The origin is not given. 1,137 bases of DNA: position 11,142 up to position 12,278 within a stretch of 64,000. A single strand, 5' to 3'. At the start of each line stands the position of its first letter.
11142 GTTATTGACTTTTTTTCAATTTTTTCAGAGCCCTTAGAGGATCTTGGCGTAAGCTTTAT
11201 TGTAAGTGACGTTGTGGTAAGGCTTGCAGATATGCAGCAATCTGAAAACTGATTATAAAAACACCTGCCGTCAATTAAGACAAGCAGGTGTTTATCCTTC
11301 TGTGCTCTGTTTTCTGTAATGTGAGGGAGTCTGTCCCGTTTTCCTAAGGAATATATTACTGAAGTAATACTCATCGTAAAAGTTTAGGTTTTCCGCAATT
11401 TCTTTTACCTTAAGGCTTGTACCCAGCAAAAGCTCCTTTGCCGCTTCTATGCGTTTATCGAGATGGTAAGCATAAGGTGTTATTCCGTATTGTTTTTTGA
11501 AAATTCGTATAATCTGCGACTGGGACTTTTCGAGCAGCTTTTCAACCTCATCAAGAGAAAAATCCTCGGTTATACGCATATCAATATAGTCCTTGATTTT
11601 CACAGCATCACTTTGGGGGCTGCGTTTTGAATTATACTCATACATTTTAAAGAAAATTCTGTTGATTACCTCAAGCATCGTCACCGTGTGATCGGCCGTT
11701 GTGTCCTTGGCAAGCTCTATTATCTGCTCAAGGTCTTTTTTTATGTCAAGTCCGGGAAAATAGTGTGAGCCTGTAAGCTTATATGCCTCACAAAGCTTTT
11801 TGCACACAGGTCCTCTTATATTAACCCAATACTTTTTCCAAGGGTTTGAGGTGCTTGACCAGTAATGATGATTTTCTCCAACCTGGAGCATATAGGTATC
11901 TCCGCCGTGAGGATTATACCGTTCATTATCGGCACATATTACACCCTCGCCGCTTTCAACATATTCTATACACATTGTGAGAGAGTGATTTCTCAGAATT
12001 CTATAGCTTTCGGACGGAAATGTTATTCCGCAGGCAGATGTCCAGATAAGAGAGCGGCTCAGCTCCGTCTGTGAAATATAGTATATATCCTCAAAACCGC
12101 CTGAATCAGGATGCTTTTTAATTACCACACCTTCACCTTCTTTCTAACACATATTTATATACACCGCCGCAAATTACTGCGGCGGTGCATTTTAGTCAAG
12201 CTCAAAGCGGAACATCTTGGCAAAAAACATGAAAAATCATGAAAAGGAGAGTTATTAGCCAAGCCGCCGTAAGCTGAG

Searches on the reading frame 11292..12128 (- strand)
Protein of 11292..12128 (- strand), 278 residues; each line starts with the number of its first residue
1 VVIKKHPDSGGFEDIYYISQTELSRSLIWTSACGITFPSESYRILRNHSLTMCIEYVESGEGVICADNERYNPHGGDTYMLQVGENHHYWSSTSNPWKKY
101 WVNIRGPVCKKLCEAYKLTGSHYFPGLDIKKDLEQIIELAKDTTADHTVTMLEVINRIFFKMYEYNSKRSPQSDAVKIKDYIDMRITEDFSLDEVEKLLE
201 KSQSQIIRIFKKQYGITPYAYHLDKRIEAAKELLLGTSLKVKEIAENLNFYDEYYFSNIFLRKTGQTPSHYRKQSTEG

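Call 7: search_protein_families(library=pfam, proteins=[window:11292-12128:-], max_evalue=0.01)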
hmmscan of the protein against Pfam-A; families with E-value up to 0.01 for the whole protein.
window:11292-12128:- (278 aa): 4 families
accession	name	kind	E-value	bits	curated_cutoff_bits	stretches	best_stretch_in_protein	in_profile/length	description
PF12833.13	HTH_18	-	3.8e-18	66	33.6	1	200-274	6-80/80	Helix-turn-helix domain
PF00165.29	HTH_AraC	-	7.4e-15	55.1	26.6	2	236-273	6-42/42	Bacterial regulatory helix-turn-helix proteins, AraC family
PF02311.25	AraC_binding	-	1e-11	45.2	21.1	1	47-140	20-116/135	AraC-like ligand binding domain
PF07883.17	Cupin_2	-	0.007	16.5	27.2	0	56-101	23-68/70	Cupin domain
